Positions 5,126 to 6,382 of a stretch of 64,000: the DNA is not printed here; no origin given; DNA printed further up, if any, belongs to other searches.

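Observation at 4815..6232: Two-gene operon of unrecognised function in a mobile-element hot spot (candidate novel defence/exclusion module)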

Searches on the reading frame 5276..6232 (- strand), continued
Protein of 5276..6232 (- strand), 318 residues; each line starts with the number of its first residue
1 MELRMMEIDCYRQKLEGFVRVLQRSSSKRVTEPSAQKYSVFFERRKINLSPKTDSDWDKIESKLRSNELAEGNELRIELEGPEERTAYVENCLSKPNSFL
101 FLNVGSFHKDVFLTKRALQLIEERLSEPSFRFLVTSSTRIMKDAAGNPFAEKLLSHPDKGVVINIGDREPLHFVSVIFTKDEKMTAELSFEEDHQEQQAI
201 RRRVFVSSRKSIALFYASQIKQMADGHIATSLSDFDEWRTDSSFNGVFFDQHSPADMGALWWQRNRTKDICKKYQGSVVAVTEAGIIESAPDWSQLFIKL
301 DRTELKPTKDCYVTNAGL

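Call 48: find_encoding_contigs(protein=P0010, flank=8000, max_places=4)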
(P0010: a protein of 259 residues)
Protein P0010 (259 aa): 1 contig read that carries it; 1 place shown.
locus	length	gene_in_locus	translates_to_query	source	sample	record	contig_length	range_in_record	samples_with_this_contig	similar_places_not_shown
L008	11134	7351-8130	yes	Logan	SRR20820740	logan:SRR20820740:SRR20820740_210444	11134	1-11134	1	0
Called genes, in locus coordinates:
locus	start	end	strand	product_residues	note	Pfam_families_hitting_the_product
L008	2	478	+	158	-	?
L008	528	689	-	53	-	-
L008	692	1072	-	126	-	-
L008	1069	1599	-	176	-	-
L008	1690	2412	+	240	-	PF01978:TrmB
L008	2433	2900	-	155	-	PF01850:PIN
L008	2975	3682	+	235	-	PF09335:VTT_dom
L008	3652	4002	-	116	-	-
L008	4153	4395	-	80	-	PF00313:CSD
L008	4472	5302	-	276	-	PF00924:MS_channel_2nd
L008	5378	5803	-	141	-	PF00254:FKBP_C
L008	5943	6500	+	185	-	-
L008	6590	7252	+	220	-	PF00300:His_Phos_1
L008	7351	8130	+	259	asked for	-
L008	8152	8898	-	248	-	PF01978:TrmB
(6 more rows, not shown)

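Call 51: find_related_loci(query=A4, collection=genome_contigs, flank=8000)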
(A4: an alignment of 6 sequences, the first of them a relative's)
Query A4 (318 aa) in genome_contigs; peptide patterns used: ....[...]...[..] (x = any residue, [..] = any of these).
39 stretches matched a pattern; 1 encode a relative of the query (tblastn E <= 1e-3); 1 distinct loci.
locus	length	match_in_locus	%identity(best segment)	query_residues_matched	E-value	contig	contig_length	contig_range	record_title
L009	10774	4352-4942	43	45-239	2e-46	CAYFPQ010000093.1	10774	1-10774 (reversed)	MAG TPA_asm: uncultured Victivallales bacterium isolate ERP019367_co2_131 genome assembly, contig: NODE_3829_length_1077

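Call 52: find_related_loci(query=A4, collection=viral_contigs, flank=8000)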
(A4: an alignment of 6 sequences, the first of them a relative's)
Query A4 (318 aa) in viral_contigs; peptide patterns used: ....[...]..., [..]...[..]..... (x = any residue, [..] = any of these).
77 stretches matched a pattern; 1 encode a relative of the query (tblastn E <= 1e-3); 1 distinct loci.
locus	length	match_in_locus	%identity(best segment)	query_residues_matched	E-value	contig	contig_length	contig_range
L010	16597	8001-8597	43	47-248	1e-47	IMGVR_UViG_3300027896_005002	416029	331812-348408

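Call 53: find_related_loci(query=A4, collection=metagenome_contigs, flank=6000)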
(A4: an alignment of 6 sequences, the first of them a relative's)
Query A4 (318 aa) in metagenome_contigs; peptide patterns used: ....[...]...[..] (x = any residue, [..] = any of these).
116 stretches matched a pattern; 1 encode a relative of the query (tblastn E <= 1e-3); 1 distinct loci.
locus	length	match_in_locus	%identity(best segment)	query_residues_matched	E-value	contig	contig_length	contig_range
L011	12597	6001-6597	43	47-248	1e-47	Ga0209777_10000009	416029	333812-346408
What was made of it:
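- Tried and rejected: Genome and metagenome scans only re-found loci already known (calls 51, 53).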

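Call 55: search_protein_families(library=pfam, proteins=[L003:5007-5483:+, L005:2430-2939:+, L006:3337-4338:+], max_evalue=10)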
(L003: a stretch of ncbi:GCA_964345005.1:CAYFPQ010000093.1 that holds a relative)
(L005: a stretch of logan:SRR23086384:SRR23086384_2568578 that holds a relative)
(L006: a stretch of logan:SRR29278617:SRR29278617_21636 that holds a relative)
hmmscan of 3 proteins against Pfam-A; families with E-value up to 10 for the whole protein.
L003:5007-5483:+ (158 aa): 0 families

L005:2430-2939:+ (169 aa): 0 families

L006:3337-4338:+ (333 aa): 3 families
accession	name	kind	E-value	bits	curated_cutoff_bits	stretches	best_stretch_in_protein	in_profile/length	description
PF01966.28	HD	-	0.0012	19.6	22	1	77-187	24-115/116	HD domain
PF23245.1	RRM_PARP14_2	-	0.29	11.8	27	1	24-75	22-69/81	PARP14, second RRM domain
PF16235.10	DUF4894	-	3.8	8.4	28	1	10-44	82-116/122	Domain of unknown function (DUF4894)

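Call 57: search_solved_structures(query=A3, max_evalue=10, show_alignments=2)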
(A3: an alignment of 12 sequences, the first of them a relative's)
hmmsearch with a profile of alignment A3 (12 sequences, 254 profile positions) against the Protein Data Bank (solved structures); distinct sequences matched with E-value up to 10: 0.
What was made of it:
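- On Phospholipase-D superfamily (geneA): The PDB profile search is empty (call 57).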

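Call 61: fold_search(model_id=the predicted structure, library=viral)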
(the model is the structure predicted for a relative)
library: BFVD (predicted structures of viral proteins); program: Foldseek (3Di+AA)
matches with E <= 10: 720; with E <= 0.001: 0
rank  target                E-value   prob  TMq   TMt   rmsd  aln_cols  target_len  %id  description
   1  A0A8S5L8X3            6.5e-02  0.16  0.13  0.25  18.7       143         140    9  Uncharacterized protein [Siphoviridae sp. ct4T77]
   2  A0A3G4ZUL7            8.2e-02  0.21  0.11  0.11  17.5       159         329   10  Uncharacterized protein [Edafosvirus sp.]
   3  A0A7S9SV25            1.0e-01  0.07  0.11  0.12  22.0       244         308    5  (no name in the UniProt tables at hand)
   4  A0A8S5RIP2            1.1e-01  0.06  0.14  0.11  24.7       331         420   13  Uncharacterized protein [virus sp. ctHG14]
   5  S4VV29                1.2e-01  0.96  0.16  0.33   6.0        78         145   20  Uncharacterized protein [Pandoravirus dulcis]
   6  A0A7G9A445            1.4e-01  0.04  0.11  0.06  22.9       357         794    9  RIIA-like protein [Bacteriophage sp.]
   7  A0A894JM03            1.5e-01  0.15  0.13  0.08  17.4       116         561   16  (no name in the UniProt tables at hand)
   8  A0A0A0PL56            1.6e-01  0.16  0.12  0.14   8.2        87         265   14  Uncharacterized protein [Bacillus phage Bp8p-T]
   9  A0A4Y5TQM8            1.8e-01  0.04  0.10  0.06  17.6       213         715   12  Protector from prophage induced early lysis [Klebsiella phage Marfa]
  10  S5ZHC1                2.1e-01  0.06  0.08  0.09  17.5       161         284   13  Ku protein [Mycobacterium phage Dylan]
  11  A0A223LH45            2.2e-01  0.04  0.12  0.12  22.5       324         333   10  Putative mycothiosynthase [Erwinia phage vB_EamM_RisingSun]
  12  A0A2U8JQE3            2.7e-01  0.13  0.20  0.29  11.6       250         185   12  Uncharacterized protein [Perth betaflexivirus 1]
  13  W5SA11                2.8e-01  0.07  0.13  0.19  17.8       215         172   12  Uncharacterized protein [Pithovirus sibericum]
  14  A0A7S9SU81            2.8e-01  0.03  0.10  0.05  19.1       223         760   12  Uncharacterized protein [Virus NIOZ-UU157]
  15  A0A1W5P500            3.0e-01  0.11  0.11  0.19  17.1       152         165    8  Uncharacterized protein [Pectobacterium phage PP2]
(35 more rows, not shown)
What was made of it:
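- Tried and rejected: Foldseek against viral structures (BFVD) gave nothing significant (call 61).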

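Call 62: find_encoding_contigs(protein=P0009, flank=6000, max_places=3)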
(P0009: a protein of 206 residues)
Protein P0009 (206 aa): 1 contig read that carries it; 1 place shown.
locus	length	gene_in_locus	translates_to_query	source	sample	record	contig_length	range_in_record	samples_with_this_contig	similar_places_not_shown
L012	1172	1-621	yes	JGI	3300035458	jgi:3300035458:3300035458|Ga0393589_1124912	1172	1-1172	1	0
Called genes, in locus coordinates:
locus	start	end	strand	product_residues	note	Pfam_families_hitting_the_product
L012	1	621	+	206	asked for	?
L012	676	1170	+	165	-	?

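Call 63: find_encoding_contigs(protein=P0011, flank=6000, max_places=3)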
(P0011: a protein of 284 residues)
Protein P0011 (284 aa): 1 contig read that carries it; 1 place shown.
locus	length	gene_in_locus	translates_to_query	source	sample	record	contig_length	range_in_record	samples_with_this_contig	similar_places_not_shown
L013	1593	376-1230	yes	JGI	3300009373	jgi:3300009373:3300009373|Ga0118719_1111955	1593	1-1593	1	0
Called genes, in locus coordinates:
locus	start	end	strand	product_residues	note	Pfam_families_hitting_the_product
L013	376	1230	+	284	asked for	-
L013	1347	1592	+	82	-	?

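Call 64: find_encoding_contigs(protein=P0012, flank=6000, max_places=3)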
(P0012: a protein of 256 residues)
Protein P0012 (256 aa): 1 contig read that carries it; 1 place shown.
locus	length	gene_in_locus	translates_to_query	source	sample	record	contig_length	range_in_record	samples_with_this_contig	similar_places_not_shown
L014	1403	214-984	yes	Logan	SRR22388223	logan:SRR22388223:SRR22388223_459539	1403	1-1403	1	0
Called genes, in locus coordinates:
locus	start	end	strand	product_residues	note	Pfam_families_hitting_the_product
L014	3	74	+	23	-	?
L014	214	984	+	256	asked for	-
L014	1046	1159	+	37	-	-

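Call 65: find_encoding_contigs(protein=P0013, flank=6000, max_places=3)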
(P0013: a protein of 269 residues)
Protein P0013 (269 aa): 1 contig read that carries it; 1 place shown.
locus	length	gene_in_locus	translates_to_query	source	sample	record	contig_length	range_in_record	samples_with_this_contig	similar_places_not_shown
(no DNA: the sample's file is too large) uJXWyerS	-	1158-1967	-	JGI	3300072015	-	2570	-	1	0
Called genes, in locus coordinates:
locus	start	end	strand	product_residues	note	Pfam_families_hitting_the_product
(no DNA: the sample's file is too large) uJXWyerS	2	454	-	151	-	?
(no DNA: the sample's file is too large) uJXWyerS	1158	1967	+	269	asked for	-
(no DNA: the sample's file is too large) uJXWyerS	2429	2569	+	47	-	?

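Call 70: search_protein_families(library=padloc, proteins=[L001:10737-11699:+, L006:3337-4338:+, L012:676-1170:+, L003:5007-5483:+, L005:2430-2939:+, P0002, P0004, P0008, P0010, P0006], max_evalue=0.1)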
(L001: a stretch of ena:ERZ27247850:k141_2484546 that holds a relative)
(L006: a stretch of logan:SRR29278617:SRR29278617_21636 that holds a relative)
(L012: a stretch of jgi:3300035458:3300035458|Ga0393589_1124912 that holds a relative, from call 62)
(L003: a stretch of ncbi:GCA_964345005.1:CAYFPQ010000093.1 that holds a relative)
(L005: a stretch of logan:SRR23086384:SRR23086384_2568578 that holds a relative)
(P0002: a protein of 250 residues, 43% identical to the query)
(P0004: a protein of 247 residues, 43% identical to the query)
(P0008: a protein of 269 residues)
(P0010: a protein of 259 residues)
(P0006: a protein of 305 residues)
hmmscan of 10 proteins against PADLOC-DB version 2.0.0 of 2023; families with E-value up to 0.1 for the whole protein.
L001:10737-11699:+ (320 aa): 5 families
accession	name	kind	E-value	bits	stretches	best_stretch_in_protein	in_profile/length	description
PDLC01254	Cas3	-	0.00011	20.4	1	42-179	11-128/164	CAS-I; effector_G3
PDLC01293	Cas10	-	0.00018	18.6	1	67-188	1-75/577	CAS-III; effector_LS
PDLC02079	Cas3b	-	0.0023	14.1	1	41-112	15-80/691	-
PDLC01456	Cas3a2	-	0.012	13.7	1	47-169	37-153/207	CAS-I; effector_G3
PDLC00940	Cas3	-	0.015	13.5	1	43-81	4-47/178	CRISPR-associated endonuclease Cas3-HD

L006:3337-4338:+ (333 aa): 1 family
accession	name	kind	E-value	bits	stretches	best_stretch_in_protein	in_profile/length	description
PDLC01254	Cas3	-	0.0032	15.7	1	35-180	4-90/164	CAS-I; effector_G3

L012:676-1170:+ (165 aa): 4 families
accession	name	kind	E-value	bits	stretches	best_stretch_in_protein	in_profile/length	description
PDLC01378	Cas3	-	0.0026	16.1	1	61-104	8-51/174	CAS-I; effector_G3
PDLC01456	Cas3a2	-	0.0035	15.5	1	53-104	17-63/207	CAS-I; effector_G3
PDLC01254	Cas3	-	0.0053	15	1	52-165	11-88/164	CAS-I; effector_G3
PDLC00940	Cas3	-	0.0073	14.5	1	53-105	4-47/178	CRISPR-associated endonuclease Cas3-HD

L003:5007-5483:+ (158 aa): 0 families

L005:2430-2939:+ (169 aa): 0 families

P0002 (250 aa): 0 families

P0004 (247 aa): 0 families

P0008 (269 aa): 0 families

P0010 (259 aa): 0 families

P0006 (305 aa): 1 family
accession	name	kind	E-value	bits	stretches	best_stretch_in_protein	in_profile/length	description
PDLC00734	PycC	-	0.011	12.8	1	217-267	94-144/374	Pycsar cyclase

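Call 71: search_protein_families(library=ncbifam, proteins=[L001:10737-11699:+, L006:3337-4338:+, L012:676-1170:+, L003:5007-5483:+, L005:2430-2939:+, P0002, P0004, P0008, P0010, P0006], max_evalue=0.1)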
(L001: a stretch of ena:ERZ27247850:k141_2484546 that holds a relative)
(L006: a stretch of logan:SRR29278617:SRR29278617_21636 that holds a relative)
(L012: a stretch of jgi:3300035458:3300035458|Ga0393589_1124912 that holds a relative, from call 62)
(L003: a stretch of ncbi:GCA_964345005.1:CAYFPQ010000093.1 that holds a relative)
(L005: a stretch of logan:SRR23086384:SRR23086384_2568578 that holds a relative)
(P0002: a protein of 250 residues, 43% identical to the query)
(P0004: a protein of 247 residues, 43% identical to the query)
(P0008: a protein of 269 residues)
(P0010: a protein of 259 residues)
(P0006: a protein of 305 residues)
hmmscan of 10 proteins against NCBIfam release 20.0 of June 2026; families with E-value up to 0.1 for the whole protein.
L001:10737-11699:+ (320 aa): 8 families
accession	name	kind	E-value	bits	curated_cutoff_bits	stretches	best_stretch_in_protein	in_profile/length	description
TIGR00277.1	HDIG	domain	4.9e-07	29.5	27.6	1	40-117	5-70/84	HDIG domain-containing metalloprotein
NF053512.1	nitric_RR_NosR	exception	2.7e-06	26.7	400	1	5-114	160-267/422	response regulator c-di-GMP phosphodiesterase, NosR family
NF009345.0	PRK12705.1-2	equivalog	0.0066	15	904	1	42-84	327-367/509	hypothetical protein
TIGR00295.1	TIGR00295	hypoth_equivalog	0.016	14.9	172.35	1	30-81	5-58/164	TIGR00295 family protein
TIGR03276.1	Phn-HD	hypoth_equivalog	0.038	13.5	214.6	1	49-113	28-84/179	phosphonate degradation HD-domain oxygenase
NF045665.1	NTPtran_DVU1551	equivalog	0.051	12.6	315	0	26-78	204-259/359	DVU_1551 family NTP transferase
TIGR01596.1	cas3_HD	equivalog_domain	0.055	13.5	43.45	0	43-81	4-47/178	CRISPR-associated endonuclease Cas3''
TIGR03319.1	RNase_Y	equivalog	0.061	11.8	454.35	0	30-80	317-368/514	ribonuclease Y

L006:3337-4338:+ (333 aa): 1 family
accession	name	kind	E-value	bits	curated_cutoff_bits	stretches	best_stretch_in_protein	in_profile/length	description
TIGR00277.1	HDIG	domain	0.00015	21.6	27.6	1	41-153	6-82/84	HDIG domain-containing metalloprotein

L012:676-1170:+ (165 aa): 1 family
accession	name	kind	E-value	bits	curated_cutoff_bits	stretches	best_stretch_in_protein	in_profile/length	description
TIGR01596.1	cas3_HD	equivalog_domain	0.028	14.5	43.45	1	53-105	4-47/178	CRISPR-associated endonuclease Cas3''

L003:5007-5483:+ (158 aa): 1 family
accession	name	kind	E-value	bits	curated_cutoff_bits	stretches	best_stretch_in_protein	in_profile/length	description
NF053758.1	ChrTpTrnRegChrS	equivalog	0.064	13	250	1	51-96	44-88/158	chromate efflux transcriptional regulator ChrS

L005:2430-2939:+ (169 aa): 0 families

P0002 (250 aa): 1 family
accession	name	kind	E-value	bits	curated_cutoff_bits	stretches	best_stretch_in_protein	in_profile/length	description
TIGR01141.1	hisC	equivalog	0.042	12.7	276.55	1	112-175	258-321/349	histidinol-phosphate transaminase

P0004 (247 aa): 1 family
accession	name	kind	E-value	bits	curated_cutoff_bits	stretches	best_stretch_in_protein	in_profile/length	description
NF002369.0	PRK01346.1-6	equivalog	0.056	12.4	463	0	47-76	309-338/434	hypothetical protein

P0008 (269 aa): 0 families

P0010 (259 aa): 0 families

P0006 (305 aa): 1 family
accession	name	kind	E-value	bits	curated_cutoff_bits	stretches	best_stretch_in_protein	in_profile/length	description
NF009177.0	PRK12525.1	subfamily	0.01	15.7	266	1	3-61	57-113/168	RNA polymerase sigma factor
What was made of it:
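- On Type II toxin-antitoxin module: The alternative partner is a 320-aa HD enzyme (call 71).
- In three other loci, probably four, the partner is a 320-333-aa HD enzyme, which is an unlikely antitoxin (calls 55, 70, 71).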

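Call 73: search_dna_similar(query=window:5276-6232:-, collection=phages, mode=protein, max_evalue=0.1)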
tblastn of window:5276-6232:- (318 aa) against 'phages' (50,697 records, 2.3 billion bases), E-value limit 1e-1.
No match.

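Call 74: search_dna_similar(query=window:5276-6232:-, collection=plasmids, mode=protein, max_evalue=0.1)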
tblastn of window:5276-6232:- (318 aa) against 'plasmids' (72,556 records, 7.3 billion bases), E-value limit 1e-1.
No match.
